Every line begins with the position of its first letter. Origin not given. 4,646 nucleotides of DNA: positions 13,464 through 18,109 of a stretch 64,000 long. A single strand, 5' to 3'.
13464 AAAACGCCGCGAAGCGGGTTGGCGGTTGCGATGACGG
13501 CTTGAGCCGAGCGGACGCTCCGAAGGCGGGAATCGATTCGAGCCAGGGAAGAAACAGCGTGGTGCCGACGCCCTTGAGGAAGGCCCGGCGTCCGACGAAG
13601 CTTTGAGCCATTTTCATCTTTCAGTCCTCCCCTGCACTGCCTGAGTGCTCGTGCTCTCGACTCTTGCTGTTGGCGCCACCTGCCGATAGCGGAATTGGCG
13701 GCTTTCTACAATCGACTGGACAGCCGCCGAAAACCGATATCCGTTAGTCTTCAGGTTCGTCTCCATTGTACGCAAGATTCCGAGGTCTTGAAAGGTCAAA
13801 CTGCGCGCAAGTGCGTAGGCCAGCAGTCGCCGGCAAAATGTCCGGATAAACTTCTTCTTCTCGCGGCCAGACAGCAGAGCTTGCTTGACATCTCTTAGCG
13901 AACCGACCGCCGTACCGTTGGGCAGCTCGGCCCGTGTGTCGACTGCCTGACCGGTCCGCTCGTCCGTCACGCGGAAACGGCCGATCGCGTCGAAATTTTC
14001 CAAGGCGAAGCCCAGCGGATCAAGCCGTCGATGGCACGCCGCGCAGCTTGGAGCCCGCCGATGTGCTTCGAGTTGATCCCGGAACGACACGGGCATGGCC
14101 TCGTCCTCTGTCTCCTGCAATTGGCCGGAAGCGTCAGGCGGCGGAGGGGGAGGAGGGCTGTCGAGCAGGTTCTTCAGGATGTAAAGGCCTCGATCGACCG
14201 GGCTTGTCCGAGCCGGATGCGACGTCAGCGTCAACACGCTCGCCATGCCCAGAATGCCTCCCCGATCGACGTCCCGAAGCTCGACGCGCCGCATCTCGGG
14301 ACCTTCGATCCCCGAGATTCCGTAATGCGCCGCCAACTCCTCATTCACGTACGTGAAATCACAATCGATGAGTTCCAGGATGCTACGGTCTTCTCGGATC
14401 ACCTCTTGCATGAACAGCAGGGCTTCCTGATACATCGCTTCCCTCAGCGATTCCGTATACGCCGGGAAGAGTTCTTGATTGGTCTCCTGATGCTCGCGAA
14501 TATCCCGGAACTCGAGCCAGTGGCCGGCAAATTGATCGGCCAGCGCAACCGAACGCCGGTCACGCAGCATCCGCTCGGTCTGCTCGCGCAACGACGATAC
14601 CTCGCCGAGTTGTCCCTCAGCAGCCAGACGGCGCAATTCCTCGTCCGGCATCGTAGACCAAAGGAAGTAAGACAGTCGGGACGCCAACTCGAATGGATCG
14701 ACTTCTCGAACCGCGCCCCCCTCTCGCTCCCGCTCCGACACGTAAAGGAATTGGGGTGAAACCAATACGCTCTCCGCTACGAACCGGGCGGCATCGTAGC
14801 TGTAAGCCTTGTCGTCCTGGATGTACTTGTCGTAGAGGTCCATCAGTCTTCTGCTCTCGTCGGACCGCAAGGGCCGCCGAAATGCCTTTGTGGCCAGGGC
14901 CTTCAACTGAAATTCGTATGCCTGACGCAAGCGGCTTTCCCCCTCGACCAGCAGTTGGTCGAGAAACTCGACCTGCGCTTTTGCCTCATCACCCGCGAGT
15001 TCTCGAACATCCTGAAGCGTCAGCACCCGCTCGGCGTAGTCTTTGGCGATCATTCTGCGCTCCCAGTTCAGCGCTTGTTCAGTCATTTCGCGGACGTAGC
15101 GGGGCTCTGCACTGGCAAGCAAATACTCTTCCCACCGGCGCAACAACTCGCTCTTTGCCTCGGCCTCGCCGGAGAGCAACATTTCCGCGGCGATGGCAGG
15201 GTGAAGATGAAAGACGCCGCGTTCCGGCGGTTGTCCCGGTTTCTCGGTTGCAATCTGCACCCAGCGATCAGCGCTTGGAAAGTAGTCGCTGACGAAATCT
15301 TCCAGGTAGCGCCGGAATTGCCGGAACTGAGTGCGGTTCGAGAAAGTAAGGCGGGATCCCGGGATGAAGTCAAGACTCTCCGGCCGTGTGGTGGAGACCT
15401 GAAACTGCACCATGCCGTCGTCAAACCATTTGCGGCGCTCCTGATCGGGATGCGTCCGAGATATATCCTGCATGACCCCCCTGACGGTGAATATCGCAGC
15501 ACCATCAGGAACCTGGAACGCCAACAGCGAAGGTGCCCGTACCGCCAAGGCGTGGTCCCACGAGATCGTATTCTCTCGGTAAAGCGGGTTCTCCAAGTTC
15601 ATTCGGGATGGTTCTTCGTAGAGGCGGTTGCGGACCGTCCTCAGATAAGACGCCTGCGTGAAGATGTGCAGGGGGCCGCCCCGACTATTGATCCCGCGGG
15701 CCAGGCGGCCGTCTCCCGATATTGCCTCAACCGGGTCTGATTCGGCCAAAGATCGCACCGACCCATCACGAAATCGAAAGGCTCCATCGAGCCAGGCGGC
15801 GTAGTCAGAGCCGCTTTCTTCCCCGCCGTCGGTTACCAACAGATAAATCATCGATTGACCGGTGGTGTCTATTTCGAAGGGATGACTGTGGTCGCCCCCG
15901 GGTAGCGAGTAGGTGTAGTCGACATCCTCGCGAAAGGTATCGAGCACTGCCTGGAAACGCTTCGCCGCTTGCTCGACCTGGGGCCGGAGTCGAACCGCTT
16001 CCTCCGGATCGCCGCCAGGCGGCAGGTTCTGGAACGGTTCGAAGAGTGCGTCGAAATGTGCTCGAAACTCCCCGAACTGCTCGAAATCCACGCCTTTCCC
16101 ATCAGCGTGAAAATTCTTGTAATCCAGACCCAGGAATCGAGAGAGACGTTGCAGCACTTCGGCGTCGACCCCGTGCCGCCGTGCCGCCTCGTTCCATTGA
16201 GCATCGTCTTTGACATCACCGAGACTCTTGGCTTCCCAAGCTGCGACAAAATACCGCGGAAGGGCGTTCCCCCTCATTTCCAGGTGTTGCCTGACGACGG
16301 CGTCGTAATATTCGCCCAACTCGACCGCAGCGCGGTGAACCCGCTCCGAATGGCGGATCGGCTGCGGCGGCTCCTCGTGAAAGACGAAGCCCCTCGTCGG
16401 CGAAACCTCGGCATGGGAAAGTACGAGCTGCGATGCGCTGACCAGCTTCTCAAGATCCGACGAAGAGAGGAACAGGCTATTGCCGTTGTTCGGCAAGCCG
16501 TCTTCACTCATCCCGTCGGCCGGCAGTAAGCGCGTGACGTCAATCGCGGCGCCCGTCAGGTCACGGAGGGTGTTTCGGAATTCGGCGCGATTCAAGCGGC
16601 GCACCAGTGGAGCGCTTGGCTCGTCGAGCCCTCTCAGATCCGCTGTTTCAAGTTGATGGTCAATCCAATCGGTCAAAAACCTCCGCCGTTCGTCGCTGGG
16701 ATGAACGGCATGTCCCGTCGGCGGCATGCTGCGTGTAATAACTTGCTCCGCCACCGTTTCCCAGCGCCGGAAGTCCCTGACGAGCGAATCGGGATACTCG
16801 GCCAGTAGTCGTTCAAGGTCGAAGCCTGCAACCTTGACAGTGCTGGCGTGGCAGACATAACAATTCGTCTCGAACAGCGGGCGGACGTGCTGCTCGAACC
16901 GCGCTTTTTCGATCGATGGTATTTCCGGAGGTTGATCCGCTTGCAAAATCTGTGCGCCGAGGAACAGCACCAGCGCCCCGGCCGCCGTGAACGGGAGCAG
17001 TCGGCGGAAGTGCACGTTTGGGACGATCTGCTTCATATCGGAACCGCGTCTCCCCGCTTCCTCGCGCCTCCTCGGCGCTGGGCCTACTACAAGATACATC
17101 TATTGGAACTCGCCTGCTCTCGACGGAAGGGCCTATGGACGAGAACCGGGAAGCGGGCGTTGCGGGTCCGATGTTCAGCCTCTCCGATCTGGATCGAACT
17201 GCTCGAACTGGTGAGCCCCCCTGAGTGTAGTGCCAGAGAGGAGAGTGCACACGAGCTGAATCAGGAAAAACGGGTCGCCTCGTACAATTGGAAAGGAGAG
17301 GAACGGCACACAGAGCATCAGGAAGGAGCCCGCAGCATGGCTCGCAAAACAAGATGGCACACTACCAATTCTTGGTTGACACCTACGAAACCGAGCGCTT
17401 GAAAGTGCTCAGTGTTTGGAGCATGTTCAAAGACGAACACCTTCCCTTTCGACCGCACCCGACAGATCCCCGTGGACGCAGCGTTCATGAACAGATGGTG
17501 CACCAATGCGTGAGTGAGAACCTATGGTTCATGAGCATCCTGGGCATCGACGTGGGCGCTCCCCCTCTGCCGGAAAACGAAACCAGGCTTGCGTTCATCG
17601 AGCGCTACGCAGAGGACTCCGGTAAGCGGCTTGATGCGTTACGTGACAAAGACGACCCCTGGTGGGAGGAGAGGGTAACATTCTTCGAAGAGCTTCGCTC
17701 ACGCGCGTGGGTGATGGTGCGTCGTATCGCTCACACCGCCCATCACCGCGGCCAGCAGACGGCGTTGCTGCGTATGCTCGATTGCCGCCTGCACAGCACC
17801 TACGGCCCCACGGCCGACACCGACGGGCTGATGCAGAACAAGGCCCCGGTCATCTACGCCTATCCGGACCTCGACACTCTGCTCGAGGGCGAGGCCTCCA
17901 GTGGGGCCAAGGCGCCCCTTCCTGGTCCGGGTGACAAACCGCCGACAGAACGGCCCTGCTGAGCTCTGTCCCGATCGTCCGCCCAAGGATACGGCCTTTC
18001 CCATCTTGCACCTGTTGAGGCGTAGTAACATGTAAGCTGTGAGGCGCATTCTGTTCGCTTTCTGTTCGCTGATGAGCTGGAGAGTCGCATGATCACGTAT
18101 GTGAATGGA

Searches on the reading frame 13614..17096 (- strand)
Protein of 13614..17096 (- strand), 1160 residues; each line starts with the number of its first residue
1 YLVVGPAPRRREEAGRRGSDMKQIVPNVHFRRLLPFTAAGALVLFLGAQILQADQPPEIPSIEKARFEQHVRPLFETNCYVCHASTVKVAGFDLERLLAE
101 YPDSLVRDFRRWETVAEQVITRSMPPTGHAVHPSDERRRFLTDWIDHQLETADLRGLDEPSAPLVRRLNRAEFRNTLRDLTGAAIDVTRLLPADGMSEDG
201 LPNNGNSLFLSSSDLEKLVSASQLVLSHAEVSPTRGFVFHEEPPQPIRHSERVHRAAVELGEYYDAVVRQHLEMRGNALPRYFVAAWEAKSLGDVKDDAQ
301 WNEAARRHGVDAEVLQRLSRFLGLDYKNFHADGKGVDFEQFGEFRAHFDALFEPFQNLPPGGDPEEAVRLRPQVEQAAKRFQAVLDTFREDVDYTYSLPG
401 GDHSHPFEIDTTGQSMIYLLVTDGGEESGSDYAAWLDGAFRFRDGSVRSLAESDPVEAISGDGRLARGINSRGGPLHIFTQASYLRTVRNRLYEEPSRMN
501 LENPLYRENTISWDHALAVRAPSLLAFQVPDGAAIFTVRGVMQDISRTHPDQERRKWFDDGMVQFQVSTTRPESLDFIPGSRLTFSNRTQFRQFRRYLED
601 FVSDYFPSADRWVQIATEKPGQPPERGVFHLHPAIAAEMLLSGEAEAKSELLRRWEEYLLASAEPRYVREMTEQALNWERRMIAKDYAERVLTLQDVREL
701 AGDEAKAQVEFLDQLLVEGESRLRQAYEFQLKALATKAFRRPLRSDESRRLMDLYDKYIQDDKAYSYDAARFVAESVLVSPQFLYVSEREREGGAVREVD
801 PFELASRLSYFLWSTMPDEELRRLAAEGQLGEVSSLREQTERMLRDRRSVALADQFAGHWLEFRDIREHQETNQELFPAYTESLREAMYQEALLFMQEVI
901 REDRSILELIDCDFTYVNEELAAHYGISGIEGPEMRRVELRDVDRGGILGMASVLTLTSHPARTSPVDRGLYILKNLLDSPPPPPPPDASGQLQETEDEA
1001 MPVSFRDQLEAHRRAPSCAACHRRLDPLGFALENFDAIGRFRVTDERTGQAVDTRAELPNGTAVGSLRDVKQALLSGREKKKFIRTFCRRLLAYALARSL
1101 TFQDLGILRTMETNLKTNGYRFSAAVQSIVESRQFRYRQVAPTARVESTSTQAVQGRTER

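Call 62: search_protein_families(library=pfam, proteins=[window:13614-17096:-], max_evalue=0.001)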
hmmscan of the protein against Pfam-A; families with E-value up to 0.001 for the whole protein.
window:13614-17096:- (1160 aa): 7 families
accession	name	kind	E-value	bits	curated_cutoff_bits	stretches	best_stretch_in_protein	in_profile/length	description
PF07631.16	PSD4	-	3.4e-43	147.6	23.3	1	800-927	2-128/128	Protein of unknown function (DUF1592)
PF07627.16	PSCyt3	-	1.4e-33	115.5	27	1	945-1044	1-97/98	Protein of unknown function (DUF1588)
PF07626.16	PSD3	-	1.8e-14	54.4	23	1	166-229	1-63/65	Protein of unknown function (DUF1587)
PF07624.16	PSD2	-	6e-13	48.8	25.8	1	1061-1135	2-74/74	Protein of unknown function (DUF1585)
PF07637.16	PSD5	-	1.2e-12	48.4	34.2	1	731-788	6-62/62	Protein of unknown function (DUF1595)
PF08305.17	NPCBM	-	0.00062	20.2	23.9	0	396-440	92-136/137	NPCBM/NEW2 domain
PF13442.11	Cytochrome_CBB3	-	0.00066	20.4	27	0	72-145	7-68/68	Cytochrome C oxidase, cbb3-type, subunit III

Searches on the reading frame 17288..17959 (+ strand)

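Call 62: search_protein_families(library=pfam, proteins=[window:17288-17959:+], max_evalue=0.001)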
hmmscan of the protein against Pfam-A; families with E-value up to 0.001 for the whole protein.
window:17288-17959:+ (224 aa): 2 families
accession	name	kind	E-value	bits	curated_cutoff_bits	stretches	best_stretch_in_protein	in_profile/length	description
PF05163.17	DinB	-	7.2e-07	29.7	23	1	36-164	15-145/165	DinB family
PF12867.12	DinB_2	-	6.2e-06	27.1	24.8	1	34-156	3-127/128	DinB superfamily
